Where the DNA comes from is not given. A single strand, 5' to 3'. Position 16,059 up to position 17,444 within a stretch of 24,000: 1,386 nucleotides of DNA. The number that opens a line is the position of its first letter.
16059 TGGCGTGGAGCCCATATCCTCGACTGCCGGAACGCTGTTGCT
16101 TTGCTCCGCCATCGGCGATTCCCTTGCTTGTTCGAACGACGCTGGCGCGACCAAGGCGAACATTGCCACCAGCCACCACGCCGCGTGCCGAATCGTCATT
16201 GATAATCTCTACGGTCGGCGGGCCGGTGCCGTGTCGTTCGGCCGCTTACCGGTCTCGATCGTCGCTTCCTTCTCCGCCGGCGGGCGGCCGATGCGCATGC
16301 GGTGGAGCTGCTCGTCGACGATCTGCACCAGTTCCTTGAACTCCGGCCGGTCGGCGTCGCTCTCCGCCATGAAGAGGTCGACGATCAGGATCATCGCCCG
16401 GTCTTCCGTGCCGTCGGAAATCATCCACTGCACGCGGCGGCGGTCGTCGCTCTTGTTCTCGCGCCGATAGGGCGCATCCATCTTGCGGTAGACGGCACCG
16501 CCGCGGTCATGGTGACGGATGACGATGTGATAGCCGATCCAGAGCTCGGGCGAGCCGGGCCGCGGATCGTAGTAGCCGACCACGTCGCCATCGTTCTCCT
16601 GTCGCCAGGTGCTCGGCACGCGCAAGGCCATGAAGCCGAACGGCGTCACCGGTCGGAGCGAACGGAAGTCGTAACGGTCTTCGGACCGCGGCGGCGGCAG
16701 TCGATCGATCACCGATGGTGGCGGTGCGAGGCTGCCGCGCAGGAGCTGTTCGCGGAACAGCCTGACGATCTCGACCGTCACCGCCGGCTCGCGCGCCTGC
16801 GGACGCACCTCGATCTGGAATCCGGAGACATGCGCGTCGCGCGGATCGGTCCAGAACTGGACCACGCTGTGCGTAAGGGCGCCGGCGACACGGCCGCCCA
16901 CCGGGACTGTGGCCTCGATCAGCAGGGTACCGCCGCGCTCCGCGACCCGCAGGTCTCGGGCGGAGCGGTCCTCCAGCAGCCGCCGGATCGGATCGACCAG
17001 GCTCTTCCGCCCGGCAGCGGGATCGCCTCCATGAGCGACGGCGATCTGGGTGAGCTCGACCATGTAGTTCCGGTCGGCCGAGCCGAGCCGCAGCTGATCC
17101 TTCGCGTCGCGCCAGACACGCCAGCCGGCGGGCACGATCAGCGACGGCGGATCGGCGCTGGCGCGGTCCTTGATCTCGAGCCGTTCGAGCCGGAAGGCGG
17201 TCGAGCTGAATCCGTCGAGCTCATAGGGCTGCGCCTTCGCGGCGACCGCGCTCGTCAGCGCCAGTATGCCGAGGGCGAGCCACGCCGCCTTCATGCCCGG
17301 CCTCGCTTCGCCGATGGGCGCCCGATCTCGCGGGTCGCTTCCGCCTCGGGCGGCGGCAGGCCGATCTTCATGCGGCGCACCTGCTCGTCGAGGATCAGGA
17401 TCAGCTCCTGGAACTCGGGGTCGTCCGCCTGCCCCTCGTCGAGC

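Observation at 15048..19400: Four tandem paralogs of an unassignable protein family packed into one minus-strand operon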

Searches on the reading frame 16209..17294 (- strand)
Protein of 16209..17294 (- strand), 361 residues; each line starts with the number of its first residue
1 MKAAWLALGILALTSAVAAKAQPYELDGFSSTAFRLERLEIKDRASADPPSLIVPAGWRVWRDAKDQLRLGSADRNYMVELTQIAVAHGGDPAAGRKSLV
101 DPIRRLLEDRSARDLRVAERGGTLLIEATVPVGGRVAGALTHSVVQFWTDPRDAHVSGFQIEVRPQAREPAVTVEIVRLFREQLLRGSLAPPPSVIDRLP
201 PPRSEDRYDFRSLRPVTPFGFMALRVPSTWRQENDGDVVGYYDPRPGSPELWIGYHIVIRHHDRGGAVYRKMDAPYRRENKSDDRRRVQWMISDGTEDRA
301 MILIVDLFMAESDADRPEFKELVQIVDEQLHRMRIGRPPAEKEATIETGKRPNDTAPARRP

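Call 5: search_protein_families(library=pfam, proteins=[window:16209-17294:-], max_evalue=1)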
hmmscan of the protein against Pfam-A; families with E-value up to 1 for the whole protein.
window:16209-17294:- (361 aa): 1 family
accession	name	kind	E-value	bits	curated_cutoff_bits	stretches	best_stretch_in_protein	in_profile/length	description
PF21139.3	BT_MCC_alpha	-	0.0027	18.5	31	1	35-126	12-104/118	Methylcrotonyl-CoA carboxylase, alpha-subunit, BT domain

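Call 6: search_protein_families(library=ncbifam, proteins=[window:16209-17294:-], max_evalue=1)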
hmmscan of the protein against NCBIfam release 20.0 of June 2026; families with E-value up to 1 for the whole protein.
window:16209-17294:- (361 aa): 0 families

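Call 14: find_homologous_proteins(query=window:16209-17294:-)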
Query window:16209-17294:- (361 aa): 3 proteins with E <= 0.001 among 8000 candidates.
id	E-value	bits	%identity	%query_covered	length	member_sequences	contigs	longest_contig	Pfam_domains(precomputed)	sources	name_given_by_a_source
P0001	4.3e-238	808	100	100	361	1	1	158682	-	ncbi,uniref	ncbi:hypothetical protein [Desertibaculum subflavum]|uniref:hypothetical protein n=1 Tax=Desertibacu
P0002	3.2e-181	621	78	99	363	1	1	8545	-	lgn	-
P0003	1.6e-149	516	68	93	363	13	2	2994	-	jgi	jgi:hypothetical protein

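Call 23: find_encoding_contigs(protein=P0002, flank=10000, max_places=4)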
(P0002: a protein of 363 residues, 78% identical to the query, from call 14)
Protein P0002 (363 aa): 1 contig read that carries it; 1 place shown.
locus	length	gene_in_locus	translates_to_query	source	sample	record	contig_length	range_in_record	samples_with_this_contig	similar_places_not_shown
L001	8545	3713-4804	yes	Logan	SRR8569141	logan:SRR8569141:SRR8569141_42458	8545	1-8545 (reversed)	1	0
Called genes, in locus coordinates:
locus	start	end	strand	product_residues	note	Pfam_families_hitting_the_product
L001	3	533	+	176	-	?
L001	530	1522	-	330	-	PF01794:Ferric_reduct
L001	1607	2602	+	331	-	-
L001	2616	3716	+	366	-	-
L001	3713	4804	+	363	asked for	-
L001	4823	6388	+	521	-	-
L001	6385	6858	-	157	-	PF00583:Acetyltransf_1, PF13508:Acetyltransf_7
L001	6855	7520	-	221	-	PF03737:RraA-like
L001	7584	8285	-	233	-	-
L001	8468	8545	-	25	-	?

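Call 24: find_encoding_contigs(protein=P0003, flank=10000, max_places=4)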
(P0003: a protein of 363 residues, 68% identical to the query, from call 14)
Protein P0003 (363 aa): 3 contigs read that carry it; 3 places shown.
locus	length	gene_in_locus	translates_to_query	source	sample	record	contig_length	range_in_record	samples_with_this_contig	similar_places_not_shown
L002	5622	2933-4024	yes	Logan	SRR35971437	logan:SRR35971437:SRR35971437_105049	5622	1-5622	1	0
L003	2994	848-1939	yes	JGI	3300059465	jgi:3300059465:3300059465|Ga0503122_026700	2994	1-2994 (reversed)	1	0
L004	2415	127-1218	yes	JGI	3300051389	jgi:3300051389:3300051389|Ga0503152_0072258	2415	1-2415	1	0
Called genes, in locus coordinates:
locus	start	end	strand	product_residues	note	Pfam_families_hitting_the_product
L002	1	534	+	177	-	?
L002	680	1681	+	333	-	-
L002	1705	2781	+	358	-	-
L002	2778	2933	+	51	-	-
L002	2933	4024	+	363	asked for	-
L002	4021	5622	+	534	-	?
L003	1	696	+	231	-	?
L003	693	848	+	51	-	-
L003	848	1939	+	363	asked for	-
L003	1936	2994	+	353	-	?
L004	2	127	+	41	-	?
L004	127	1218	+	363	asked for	-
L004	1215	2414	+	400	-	?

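Call 25: predict_structure(alignment_id=A2)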
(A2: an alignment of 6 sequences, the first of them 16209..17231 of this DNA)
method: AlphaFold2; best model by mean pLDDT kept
length: 340 residues; sequences in the alignment: 6
mean_pLDDT: 74.8   pTM: 0.64
mean pLDDT of the five models: 74.8, 69.3, 68.6, 55.6, 54.4
residues with pLDDT >= 90: 39; 70-90: 207; 50-70: 55; < 50: 39
segments of 3 or more residues with pLDDT < 50: 1-10, 23-27, 241-243, 320-340
pLDDT, mean of each block of 10 residues (from residue 1): 32 74 55 86 82 90 77 77 85 81 86 76 84 85 83 88 69 75 84 80 86 88 87 71 59 65 80 69 87 85 85 58 38 36
secondary structure, 60 per line:
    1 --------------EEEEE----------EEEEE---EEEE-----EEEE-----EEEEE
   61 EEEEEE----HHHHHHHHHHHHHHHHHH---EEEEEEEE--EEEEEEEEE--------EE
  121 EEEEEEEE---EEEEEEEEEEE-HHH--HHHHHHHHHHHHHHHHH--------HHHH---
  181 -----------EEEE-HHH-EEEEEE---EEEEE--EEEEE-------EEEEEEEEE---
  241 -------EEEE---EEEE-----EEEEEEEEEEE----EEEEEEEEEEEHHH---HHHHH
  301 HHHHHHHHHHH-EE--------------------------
elements in order: E15-19 E30-34 E38-41 E47-50 E56-66 H71-88 E92-99 E102-110 E119-128 E132-142 H149-165 H174-177 E192-195 E201-206 E210-214 E217-221 E229-237 E248-251 E255-258 E264-274 E279-289 H296-311

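Call 29: fold_search(model_id=the predicted structure, library=pdb)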
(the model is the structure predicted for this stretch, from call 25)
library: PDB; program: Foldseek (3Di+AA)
matches with E <= 10: 1725; with E <= 0.001: 5
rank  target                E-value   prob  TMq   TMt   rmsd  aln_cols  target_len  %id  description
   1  5h7z_B                7.3e-05  0.94  0.19  0.20  21.1       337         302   12  Apo structure of immunity protein TplEi of T6SS from Pseudomonas aeruginosa (released 2017-10-04)
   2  4xrt_A                2.6e-04  0.60  0.13  0.14  20.4       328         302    8  Crystal structure of the di-domain ARO/CYC StfQ from the steffimycin biosynthetic pathway (released 2015-12-02)
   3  4r1d_B                5.8e-04  0.69  0.16  0.17  21.4       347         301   13  The crystal structure of Tle4-Tli4 complex (released 2014-12-17)
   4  4rth_A                9.3e-04  1.00  0.26  0.45   5.7       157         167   13  The crystal structure of PsbP from Zea mays (released 2015-03-11)
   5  4xrt_B                9.3e-04  0.54  0.14  0.15  19.7       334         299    8  Crystal structure of the di-domain ARO/CYC StfQ from the steffimycin biosynthetic pathway (released 2015-12-02)
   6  3lyd_A                1.4e-03  1.00  0.28  0.53  14.5       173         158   12  Crystal structure of Putative uncharacterized protein from Jonesia denitrificans (released 2010-03-09)
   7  3wa5_B                1.4e-03  1.00  0.23  0.48   6.4       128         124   11  Crystal Structure of type VI peptidoglycan muramidase effector Tse3 in complex with its cognate immunity protein Tsi3 (released 2013-10-02)
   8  3lyd_B                1.5e-03  1.00  0.27  0.49  16.1       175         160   10  Crystal structure of Putative uncharacterized protein from Jonesia denitrificans (released 2010-03-09)
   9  6kac_P                2.0e-03  1.00  0.23  0.38  13.9       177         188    9  Cryo-EM structure of the C2S2-type PSII-LHCII supercomplex from Chlamydomonas reihardtii (released 2019-10-23)
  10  9grx_0                2.1e-03  1.00  0.29  0.53   5.1       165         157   12  NDH-PSI-LHCI supercomplex from S. oleracea (released 2025-02-12)
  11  3hlz_B                2.1e-03  1.00  0.24  0.29   5.4       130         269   14  Crystal structure of BT_1490 (NP_810393.1) from BACTEROIDES THETAIOTAOMICRON VPI-5482 at 1.50 A resolution (released 2009-06-16)
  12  2own_B                2.2e-03  0.15  0.10  0.11  18.3       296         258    9  Crystal structure of oleoyl thioesterase (putative) (NP_784467.1) from Lactobacillus plantarum at 2.00 A resolution (released 2007-02-27)
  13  1v2b_B                2.3e-03  1.00  0.26  0.50   5.5       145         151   14  Crystal Structure of PsbP Protein in the Oxygen-Evolving Complex of Photosystem II from Higher Plants (released 2004-05-18)
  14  4ol4                  2.6e-03  1.00  0.28  0.50  10.8       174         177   15  Crystal structure of secreted proline rich antigen MTC28 (Rv0040c) from Mycobacterium tuberculosis (released 2015-01-28)
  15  3hlz_A                2.6e-03  1.00  0.23  0.27   6.0       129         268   15  Crystal structure of BT_1490 (NP_810393.1) from BACTEROIDES THETAIOTAOMICRON VPI-5482 at 1.50 A resolution (released 2009-06-16)
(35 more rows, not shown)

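Call 30: search_protein_representatives(alignment_id=A2)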
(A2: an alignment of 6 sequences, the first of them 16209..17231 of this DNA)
Query: 6 sequences, 341 profile positions. Proteins with E-value up to 0.001 (for the whole library): 69; up to 1e-10: 31; up to 1e-30: 8. The best 69 are listed.
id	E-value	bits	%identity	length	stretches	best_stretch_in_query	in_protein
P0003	1.4e-163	560.1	-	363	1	2-338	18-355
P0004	2.4e-118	411.4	-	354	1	10-336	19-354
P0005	4.9e-118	410.4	-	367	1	3-338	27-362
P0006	7.2e-115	400.0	-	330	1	8-336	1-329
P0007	5.5e-94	331.3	-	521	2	11-325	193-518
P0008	8.1e-75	268.3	-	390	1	7-332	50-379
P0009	1.1e-70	254.7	-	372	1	7-331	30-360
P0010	3.7e-37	144.5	-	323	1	14-324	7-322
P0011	4.5e-25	104.7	-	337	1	37-326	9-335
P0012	1.2e-21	93.5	-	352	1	37-324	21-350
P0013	6.3e-21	91.1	-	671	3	28-331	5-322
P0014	3.0e-20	88.9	-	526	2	28-325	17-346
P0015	3.8e-19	85.2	-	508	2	36-232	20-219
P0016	1.1e-18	83.7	-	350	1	37-325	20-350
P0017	1.6e-18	83.2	-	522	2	193-323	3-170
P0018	1.7e-18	83.1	-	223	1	191-331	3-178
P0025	4.6e-14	68.5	-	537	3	192-331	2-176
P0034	4.1e-10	55.5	-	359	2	192-324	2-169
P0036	1.7e-09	53.5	-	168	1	193-319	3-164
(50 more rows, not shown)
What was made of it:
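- Rarity: 69 representatives at E<=1e-3 among 1.84e9 proteins (call 30).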

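Call 34: search_protein_families(library=pfam, alignment_id=A3, max_evalue=0.01)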
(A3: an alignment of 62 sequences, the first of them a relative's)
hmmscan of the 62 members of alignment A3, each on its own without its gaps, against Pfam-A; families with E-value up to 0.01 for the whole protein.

A. member 1, P0010 (323 aa): 0 families

B. families by the number of members that match (of 62 scanned): 4 families
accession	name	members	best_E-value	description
PF12712.13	DUF3805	1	7.1e-05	Domain of unknown function (DUF3805)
PF23823.1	DUF7193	1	0.00031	Family of unknown function (DUF7193)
PF15811.11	SVIP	1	0.0062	Small VCP/p97-interacting protein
PF21428.2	Gp7_helical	1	0.0097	Baseplate wedge protein gp7, helical domain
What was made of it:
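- On Pfam DUF1795 (DcrB/Eag), PsbP, Lpp-LpqN: They also gave no hit at E<=0.01 in 62 remote relatives (call 34).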

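Call 39: find_related_loci(query=A5, collection=genome_contigs, flank=10000)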
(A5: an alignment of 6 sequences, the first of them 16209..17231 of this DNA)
Query A5 (340 aa) in genome_contigs; peptide patterns used: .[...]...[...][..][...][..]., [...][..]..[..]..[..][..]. (x = any residue, [..] = any of these).
15 stretches matched a pattern, but none encodes a relative of the query by tblastn (E <= 1e-3).
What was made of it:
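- Tried and rejected: Even the source genome was not returned (call 39).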

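Call 48: list_cluster_members(proteins=[P0008, P0009, P0010, P0011, P0012, P0013, P0014, P0018, P0025, P0034])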
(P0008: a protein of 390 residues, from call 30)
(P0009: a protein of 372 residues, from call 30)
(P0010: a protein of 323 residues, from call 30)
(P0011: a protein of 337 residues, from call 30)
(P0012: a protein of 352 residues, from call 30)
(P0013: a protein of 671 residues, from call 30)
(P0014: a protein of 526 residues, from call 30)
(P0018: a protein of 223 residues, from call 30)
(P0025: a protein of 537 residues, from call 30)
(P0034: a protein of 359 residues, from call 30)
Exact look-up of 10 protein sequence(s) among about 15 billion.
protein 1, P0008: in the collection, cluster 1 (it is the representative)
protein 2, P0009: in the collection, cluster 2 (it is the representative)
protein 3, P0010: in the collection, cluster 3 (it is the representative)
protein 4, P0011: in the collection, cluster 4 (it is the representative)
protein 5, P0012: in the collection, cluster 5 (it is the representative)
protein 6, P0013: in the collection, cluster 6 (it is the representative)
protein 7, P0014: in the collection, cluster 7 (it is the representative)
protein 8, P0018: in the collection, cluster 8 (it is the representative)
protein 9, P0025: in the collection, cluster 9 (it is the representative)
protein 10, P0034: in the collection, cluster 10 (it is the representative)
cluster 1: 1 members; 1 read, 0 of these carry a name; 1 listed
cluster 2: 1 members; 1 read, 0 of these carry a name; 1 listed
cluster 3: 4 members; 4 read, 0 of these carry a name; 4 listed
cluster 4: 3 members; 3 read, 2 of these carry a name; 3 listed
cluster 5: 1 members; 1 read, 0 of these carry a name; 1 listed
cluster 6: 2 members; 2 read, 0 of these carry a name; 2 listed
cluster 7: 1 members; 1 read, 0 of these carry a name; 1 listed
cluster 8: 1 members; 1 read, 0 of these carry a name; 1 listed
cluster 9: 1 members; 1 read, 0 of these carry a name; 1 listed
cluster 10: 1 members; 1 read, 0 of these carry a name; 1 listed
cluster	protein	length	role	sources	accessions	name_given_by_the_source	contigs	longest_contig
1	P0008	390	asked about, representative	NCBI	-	-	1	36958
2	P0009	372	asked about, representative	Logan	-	-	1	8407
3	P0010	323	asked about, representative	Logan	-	-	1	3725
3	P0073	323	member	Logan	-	-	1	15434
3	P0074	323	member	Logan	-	-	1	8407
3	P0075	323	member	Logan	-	-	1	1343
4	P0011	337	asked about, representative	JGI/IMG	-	hypothetical protein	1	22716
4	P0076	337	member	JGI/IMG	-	hypothetical protein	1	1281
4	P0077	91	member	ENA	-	-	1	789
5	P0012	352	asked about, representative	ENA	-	-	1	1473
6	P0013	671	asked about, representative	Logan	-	-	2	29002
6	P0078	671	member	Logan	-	-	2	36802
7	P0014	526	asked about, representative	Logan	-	-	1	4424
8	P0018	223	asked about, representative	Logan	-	-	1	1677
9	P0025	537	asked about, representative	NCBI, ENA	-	-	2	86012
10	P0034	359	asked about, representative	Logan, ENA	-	-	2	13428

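Call 49: find_encoding_contigs(protein=P0008, flank=10000, max_places=3)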
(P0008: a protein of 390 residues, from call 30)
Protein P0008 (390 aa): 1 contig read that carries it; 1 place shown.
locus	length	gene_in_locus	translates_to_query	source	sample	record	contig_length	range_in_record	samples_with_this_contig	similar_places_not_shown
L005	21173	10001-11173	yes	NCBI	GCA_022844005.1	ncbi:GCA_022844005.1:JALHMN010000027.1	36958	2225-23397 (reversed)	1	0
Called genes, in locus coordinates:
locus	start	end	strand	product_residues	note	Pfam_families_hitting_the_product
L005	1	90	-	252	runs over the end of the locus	PF23441:SDR (faint), PF00106:adh_short, PF01370:Epimerase (faint), PF08659:KR, PF13561:adh_short_C2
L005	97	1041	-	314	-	PF00248:Aldo_ket_red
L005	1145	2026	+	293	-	PF00753:Lactamase_B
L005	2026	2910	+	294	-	PF00753:Lactamase_B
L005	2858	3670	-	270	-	PF01794:Ferric_reduct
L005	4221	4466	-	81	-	-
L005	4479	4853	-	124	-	-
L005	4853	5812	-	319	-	PF12760:Zn_ribbon_IS1595, PF12762:DDE_Tnp_IS1595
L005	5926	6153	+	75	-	PF20075:DUF6471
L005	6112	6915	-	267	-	-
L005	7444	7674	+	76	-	-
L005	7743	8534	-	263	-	-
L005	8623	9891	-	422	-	PF07690:MFS_1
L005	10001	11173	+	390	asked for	-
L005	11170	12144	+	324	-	-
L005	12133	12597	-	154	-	PF00583:Acetyltransf_1, PF13673:Acetyltransf_10 (faint), PF13508:Acetyltransf_7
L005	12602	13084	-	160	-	PF00583:Acetyltransf_1, PF13508:Acetyltransf_7 (weak)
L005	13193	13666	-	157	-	PF00011:HSP20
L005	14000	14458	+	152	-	PF07323:DUF1465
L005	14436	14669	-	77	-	PF01197:Ribosomal_L31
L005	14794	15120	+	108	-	PF01491:Frataxin_Cyay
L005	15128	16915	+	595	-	PF00664:ABC_membrane, PF00005:ABC_tran, PF02463:SMC_N (faint)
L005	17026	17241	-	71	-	-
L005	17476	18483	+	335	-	PF05239:PRC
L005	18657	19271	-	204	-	PF02798:GST_N, PF13417:GST_N_3, PF13409:GST_N_2, PF00043:GST_C, PF13410:GST_C_2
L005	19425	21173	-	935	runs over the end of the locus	PF02739:5_3_exonuc_N, PF01367:5_3_exonuc, PF01612:DNA_pol_A_exo1, PF00476:DNA_pol_A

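Call 50: find_encoding_contigs(protein=P0009, flank=10000, max_places=3)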
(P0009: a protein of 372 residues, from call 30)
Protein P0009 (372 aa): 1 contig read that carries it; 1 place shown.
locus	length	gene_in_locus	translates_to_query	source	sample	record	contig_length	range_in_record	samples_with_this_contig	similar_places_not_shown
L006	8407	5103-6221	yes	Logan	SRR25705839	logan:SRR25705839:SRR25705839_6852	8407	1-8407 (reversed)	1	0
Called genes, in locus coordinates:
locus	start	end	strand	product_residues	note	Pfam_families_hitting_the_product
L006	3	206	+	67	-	?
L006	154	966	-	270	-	PF01794:Ferric_reduct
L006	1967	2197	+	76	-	-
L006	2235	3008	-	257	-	-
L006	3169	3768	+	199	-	-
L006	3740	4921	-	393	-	PF07690:MFS_1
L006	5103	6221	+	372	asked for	-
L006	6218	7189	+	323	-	-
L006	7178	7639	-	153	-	PF00583:Acetyltransf_1, PF13673:Acetyltransf_10 (weak), PF13508:Acetyltransf_7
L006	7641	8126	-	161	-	PF00583:Acetyltransf_1, PF13508:Acetyltransf_7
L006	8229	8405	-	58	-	?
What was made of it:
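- The minimal conserved unit in L005 and L006 is one exported BCD-type gene plus one signal-peptide-less A-type gene with overlapping stop and start codons (calls 49, 50). In L005 and L006 an IS1595 transposase, several unknown genes and an MFS gene intervene (calls 49, 50).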

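Call 51: find_encoding_contigs(protein=P0025, flank=8000, max_places=2)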
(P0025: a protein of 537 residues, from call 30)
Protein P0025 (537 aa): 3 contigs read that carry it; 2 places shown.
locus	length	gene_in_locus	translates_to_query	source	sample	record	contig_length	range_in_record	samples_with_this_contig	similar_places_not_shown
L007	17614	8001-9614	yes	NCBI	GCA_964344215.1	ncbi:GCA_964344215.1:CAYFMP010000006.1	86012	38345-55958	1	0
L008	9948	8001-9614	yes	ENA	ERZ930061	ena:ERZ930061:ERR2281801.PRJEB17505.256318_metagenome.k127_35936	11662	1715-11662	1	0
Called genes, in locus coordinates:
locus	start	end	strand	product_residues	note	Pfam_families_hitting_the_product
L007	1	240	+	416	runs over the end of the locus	PF01773:Nucleos_tra2_N, PF07670:Gate, PF07662:Nucleos_tra2_C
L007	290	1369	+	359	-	PF02646:RmuC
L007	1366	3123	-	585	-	PF14559:TPR_19, PF13432:TPR_16, PF13424:TPR_12, PF00515:TPR_1, PF13414:TPR_11, PF13424:TPR_12, PF13432:TPR_16, PF13431:TPR_17, +29 more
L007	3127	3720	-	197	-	PF21176:RecR_HhH, PF01751:Toprim, PF13662:Toprim_4, PF21175:RecR_C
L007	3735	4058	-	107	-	PF02575:YbaB_DNA_bd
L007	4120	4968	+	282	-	PF10108:DNA_pol_B_exo2, PF13482:RNase_H_2 (weak)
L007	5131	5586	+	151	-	PF12092:DUF3568 (weak)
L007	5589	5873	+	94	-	-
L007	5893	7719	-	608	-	PF05496:RuvB_N (faint), PF13177:DNA_pol3_delta2, PF13604:AAA_30 (weak), PF13401:AAA_22 (weak), PF00004:AAA, PF22608:DNAX_ATPase_lid, PF12169:DNA_pol3_gamma3, PF12362:DUF3646, +1 more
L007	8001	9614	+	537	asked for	-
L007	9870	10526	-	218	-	-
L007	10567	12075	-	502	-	PF01471:PG_binding_1 (faint)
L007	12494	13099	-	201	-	-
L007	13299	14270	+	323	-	PF09296:NUDIX-like, PF09297:Zn_ribbon_NUD, PF00293:NUDIX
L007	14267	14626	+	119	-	PF04993:TfoX_N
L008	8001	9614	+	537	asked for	-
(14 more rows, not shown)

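Call 52: find_encoding_contigs(protein=P0011, flank=8000, max_places=2)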
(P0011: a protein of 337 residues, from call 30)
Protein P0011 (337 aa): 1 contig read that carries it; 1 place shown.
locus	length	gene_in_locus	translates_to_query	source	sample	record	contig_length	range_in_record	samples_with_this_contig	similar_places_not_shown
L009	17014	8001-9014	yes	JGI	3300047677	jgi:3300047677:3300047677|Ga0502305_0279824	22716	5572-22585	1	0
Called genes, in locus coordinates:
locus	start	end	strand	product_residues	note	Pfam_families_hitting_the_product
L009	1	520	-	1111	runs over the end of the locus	PF05170:AsmA, PF05359:DUF748, PF13116:YhdP (faint), PF05170:AsmA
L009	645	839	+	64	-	-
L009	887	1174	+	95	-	PF07238:PilZ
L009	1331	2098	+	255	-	PF07589:PEP_exosort_dom (weak)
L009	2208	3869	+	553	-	PF02776:TPP_enzyme_N, PF00205:TPP_enzyme_M, PF02775:TPP_enzyme_C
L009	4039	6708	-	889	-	PF00690:Cation_ATPase_N, PF00122:E1-E2_ATPase, PF00702:Hydrolase, PF13246:Cation_ATPase, PF00689:Cation_ATPase_C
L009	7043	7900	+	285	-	PF01557:FAA_hydrolase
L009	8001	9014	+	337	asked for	-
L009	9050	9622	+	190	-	-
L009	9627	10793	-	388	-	PF13439:Glyco_transf_4, PF13579:Glyco_trans_4_4, PF00534:Glycos_transf_1, PF13692:Glyco_trans_1_4, PF13524:Glyco_trans_1_2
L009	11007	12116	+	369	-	PF13413:HTH_25, PF13464:RodZ_C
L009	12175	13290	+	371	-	PF04551:GcpE, PF26540:GcpE_C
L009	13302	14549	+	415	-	PF01409:tRNA-synt_2d (faint), PF13393:tRNA-synt_His, PF00587:tRNA-synt_2b, PF03129:HGTP_anticodon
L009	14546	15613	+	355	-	PF03462:PCRF, PF00472:RF-1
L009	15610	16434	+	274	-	PF17827:PrmC_N, PF05175:MTS, PF06325:PrmA (weak), PF08242:Methyltransf_12, PF13649:Methyltransf_25, PF13847:Methyltransf_31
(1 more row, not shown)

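Call 53: find_encoding_contigs(protein=P0013, flank=8000, max_places=2)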
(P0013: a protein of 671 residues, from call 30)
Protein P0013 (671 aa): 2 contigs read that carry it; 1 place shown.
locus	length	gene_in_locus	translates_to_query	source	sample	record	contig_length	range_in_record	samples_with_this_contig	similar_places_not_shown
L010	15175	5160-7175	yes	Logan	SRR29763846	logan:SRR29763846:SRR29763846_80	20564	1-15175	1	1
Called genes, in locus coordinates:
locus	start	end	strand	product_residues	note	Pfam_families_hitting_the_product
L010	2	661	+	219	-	?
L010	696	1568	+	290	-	PF00800:PDT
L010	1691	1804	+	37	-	-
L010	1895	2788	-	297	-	PF09296:NUDIX-like, PF09297:Zn_ribbon_NUD, PF00293:NUDIX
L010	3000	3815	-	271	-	PF00561:Abhydrolase_1, PF12146:Hydrolase_4, PF12697:Abhydrolase_6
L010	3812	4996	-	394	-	PF07690:MFS_1, PF06779:MFS_4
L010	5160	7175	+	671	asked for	-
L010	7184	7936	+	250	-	PF01209:Ubie_methyltran, PF13489:Methyltransf_23, PF13847:Methyltransf_31, PF08241:Methyltransf_11, PF08242:Methyltransf_12, PF13649:Methyltransf_25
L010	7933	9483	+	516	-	PF03109:ABC1, PF27536:UbiB_helical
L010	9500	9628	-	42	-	-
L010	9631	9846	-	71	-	PF13443:HTH_26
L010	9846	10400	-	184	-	-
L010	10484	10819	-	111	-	PF04342:DMT_6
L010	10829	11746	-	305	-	PF00892:EamA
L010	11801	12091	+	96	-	PF03795:YCII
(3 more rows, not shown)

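Call 74: search_protein_families(library=padloc, proteins=[window:16209-17294:-, P0010, P0018, P0025, P0036], max_evalue=1)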
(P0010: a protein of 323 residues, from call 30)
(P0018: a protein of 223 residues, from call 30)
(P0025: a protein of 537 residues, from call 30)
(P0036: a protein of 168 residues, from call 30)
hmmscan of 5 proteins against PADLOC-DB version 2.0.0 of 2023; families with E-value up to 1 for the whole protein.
window:16209-17294:- (361 aa): 0 families

P0010 (323 aa): 0 families

P0018 (223 aa): 0 families

P0025 (537 aa): 0 families

P0036 (168 aa): 0 families
